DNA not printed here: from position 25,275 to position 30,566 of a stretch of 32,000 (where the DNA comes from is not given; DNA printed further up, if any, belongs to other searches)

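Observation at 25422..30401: ~1660-aa chimera joining a divergent PL11-like lyase propeller to a clan GH-A hydrolase core, two LamG domains, a cadherin-like domain and a dockerin-like repeat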

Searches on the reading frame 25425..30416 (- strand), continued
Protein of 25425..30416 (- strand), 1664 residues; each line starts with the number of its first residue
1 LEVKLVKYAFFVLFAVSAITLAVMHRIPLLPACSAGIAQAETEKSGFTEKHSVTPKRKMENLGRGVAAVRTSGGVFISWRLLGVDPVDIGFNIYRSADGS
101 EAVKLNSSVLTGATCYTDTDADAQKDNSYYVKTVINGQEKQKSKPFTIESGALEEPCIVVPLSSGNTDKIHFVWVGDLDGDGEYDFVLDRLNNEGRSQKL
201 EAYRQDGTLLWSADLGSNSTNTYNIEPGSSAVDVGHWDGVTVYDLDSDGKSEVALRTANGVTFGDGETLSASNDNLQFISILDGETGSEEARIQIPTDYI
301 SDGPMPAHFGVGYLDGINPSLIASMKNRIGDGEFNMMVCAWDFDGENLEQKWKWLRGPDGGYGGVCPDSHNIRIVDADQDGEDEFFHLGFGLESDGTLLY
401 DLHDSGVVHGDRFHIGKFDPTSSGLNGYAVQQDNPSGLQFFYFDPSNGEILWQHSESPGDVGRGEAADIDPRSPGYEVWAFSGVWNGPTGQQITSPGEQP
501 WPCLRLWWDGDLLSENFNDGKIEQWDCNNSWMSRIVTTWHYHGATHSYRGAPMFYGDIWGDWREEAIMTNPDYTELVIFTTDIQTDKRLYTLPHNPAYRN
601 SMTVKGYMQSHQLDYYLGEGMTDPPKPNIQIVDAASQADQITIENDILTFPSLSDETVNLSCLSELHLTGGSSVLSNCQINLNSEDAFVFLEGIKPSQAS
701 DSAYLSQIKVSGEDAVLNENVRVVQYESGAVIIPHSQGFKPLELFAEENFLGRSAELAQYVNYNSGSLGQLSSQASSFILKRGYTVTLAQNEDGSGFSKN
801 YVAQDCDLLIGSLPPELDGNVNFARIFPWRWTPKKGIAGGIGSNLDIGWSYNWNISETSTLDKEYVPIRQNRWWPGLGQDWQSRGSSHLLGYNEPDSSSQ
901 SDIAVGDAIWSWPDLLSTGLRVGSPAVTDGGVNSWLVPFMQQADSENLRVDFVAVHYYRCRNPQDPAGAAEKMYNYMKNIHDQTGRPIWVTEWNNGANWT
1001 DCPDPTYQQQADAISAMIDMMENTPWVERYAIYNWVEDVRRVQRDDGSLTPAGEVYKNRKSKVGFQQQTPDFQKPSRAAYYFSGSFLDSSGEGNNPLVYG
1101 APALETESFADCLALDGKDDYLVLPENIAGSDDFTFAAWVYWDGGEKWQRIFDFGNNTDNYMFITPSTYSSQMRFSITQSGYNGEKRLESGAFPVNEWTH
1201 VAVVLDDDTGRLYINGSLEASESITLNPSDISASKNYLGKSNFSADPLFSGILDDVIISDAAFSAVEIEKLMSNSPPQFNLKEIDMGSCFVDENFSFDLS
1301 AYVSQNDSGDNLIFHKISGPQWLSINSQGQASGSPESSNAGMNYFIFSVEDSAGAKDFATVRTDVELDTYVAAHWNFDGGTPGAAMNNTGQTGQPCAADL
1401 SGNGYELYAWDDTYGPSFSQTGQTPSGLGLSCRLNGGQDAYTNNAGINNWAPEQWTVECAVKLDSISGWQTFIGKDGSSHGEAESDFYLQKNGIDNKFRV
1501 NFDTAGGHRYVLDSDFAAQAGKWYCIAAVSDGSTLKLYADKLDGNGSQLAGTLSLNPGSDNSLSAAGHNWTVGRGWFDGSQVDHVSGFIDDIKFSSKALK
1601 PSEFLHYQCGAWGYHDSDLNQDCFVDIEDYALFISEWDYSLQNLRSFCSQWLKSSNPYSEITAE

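Call 74: find_encoding_contigs(protein=P0032, flank=10000, max_places=1)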
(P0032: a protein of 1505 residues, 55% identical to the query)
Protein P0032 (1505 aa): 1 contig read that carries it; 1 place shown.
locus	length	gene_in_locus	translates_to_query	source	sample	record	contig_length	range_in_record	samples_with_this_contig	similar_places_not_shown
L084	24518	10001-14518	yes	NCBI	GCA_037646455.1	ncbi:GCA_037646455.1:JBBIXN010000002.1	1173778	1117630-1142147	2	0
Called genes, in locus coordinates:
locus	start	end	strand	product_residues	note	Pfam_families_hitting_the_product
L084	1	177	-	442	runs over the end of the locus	PF07470:Glyco_hydro_88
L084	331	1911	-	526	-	PF00251:Glyco_hydro_32N, PF08244:Glyco_hydro_32C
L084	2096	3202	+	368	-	PF12833:HTH_18, PF00165:HTH_AraC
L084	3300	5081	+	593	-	PF13004:BACON (weak), PF19190:BACON_2 (weak), PF13004:BACON (weak), PF00150:Cellulase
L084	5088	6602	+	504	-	PF16396:DUF5005 (faint), PF04616:Glyco_hydro_43, PF17851:GH43_C2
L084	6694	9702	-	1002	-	PF02837:Glyco_hydro_2_N (weak), PF22666:Glyco_hydro_2_N2, PF00703:Glyco_hydro_2, PF02836:Glyco_hydro_2_C (weak), PF16355:DUF4982, PF18565:Glyco_hydro2_C5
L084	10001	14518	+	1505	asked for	PF18370:RGI_lyase, PF13517:FG-GAP_3 (faint), PF21348:RGL11_C, PF12951:PATR, PF18962:Por_Secre_tail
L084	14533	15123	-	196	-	PF14537:Cytochrom_c3_2 (faint)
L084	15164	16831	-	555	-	PF00890:FAD_binding_2, PF01266:DAO, PF12831:FAD_oxidored (weak)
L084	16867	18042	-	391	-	PF02922:CBM_48 (weak), PF16561:AMPK1_CBM, PF00756:Esterase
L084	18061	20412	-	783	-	PF08531:Bac_rhamnosid_N, PF17389:Bac_rhamnosid6H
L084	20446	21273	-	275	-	PF23023:Anti-Pycsar_Apyc1 (faint), PF00753:Lactamase_B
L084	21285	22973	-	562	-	PF00135:COesterase, PF07859:Abhydrolase_3, PF20434:BD-FAE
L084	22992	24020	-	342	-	PF00135:COesterase, PF20434:BD-FAE, PF07859:Abhydrolase_3, PF00326:Peptidase_S9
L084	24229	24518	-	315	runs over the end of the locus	PF00753:Lactamase_B, PF19583:ODP (weak)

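Call 75: find_encoding_contigs(protein=P0101, flank=10000, max_places=1)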
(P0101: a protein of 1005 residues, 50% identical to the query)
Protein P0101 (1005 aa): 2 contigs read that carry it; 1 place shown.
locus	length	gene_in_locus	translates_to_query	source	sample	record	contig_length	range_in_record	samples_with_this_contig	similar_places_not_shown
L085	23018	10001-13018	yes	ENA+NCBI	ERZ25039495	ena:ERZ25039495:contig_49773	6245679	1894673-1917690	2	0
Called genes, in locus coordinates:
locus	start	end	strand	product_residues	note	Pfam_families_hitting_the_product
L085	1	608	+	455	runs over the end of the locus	PF00144:Beta-lactamase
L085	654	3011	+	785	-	PF12704:MacB_PCD, PF02687:FtsX, PF12704:MacB_PCD, PF02687:FtsX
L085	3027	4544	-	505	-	PF07602:DUF1565 (weak), PF22842:Pel9A-like_beta_helix, PF13229:Beta_helix, PF18962:Por_Secre_tail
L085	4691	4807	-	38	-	-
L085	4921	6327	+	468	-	PF01938:TRAM (weak), PF05958:tRNA_U5-meth_tr, PF01135:PCMT (weak), PF02475:TRM5-TYW2_MTfase (weak), PF13847:Methyltransf_31, PF13649:Methyltransf_25 (weak)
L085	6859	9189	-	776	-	PF18962:Por_Secre_tail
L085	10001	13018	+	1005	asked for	PF18370:RGI_lyase, PF13517:FG-GAP_3 (faint), PF21348:RGL11_C, PF13860:FlgD_ig (weak), PF18962:Por_Secre_tail (weak)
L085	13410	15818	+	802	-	PF00933:Glyco_hydro_3, PF01915:Glyco_hydro_3_C, PF14310:Fn3-like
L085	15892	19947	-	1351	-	PF07494:Reg_prop (faint), PF08450:SGL (faint), PF07495:Y_Y_Y (weak), PF00512:HisKA, PF02518:HATPase_c, PF00072:Response_reg, PF12833:HTH_18, PF00165:HTH_AraC (weak)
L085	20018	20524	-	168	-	-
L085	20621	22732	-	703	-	PF14322:SusD-like_3, PF07980:SusD_RagB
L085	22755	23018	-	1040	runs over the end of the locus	PF13620:CarboxypepD_reg, PF13715:CarbopepD_reg_2, PF07715:Plug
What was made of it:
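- Some sit beside PF07470 (GH88/GH105-type unsaturated uronyl hydrolase), a GH78-type rhamnosidase, GH43, GH2, a PL9-like beta-helix and SusC/D (calls 74, 75).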

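Call 76: find_encoding_contigs(protein=P0013, flank=10000, max_places=1)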
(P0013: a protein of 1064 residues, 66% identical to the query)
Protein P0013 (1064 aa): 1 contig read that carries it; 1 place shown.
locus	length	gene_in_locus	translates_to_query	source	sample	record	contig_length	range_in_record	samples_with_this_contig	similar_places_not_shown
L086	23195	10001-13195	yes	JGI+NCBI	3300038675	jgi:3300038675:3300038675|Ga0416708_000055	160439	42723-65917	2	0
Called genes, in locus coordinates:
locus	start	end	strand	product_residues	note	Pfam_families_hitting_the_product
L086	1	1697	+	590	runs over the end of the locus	PF06739:SBBP (faint)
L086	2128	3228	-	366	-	PF00696:AA_kinase, PF01472:PUA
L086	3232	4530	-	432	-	PF00171:Aldedh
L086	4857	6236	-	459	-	PF02899:Phage_int_SAM_1 (weak)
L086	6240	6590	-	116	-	PF12728:HTH_17 (weak)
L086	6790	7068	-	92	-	-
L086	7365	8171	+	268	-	PF04542:Sigma70_r2, PF08281:Sigma70_r4_2 (faint)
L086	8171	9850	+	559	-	PF04773:FecR (faint)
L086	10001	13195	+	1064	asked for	PF18370:RGI_lyase, PF21348:RGL11_C, PF03422:CBM_6, PF18099:CBM_35_2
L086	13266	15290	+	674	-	PF24517:CBM96, PF07679:I-set, PF13927:Ig_3 (weak), PF13385:Laminin_G_3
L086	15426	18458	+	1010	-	PF02837:Glyco_hydro_2_N, PF22666:Glyco_hydro_2_N2, PF00703:Glyco_hydro_2, PF16355:DUF4982, PF18565:Glyco_hydro2_C5, PF00754:F5_F8_type_C, PF22633:F5_F8_type_C_2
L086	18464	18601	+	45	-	-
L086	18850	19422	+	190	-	PF04542:Sigma70_r2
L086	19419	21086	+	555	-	PF04773:FecR (weak)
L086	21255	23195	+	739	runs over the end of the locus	PF07679:I-set, PF13927:Ig_3 (weak), PF13385:Laminin_G_3, PF02210:Laminin_G_2 (weak)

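Call 79: list_cluster_members(proteins=[P0001, P0002])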
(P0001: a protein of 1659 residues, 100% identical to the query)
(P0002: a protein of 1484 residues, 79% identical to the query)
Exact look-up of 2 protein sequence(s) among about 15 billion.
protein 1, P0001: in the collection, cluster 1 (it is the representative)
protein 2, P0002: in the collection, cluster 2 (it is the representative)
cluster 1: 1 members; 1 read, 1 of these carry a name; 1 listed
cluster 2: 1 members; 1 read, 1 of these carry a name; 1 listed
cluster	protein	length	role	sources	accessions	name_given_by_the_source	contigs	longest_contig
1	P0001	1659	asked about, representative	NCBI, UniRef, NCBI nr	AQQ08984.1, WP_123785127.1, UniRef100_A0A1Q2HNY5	Rhamnogalacturonan endolyase YesW precursor [Sedimentisphaera cyanobacteriorum] | Rhamnogalacturonan endolyase YesW n=1 Tax=Sedimentisphaera cyanobacteriorum TaxID=1940790 ... | LamG-like jellyroll fold domain-containing protein [Sedimentisphaera cyanobacteriorum]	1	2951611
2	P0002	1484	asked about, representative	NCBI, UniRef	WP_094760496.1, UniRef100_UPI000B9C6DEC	rhamnogalacturonan lyase family protein, partial [Sedimentisphaera salicampi] | rhamnogalacturonan lyase family protein n=1 Tax=Sedimentisphaera salicampi TaxID=1941349 ...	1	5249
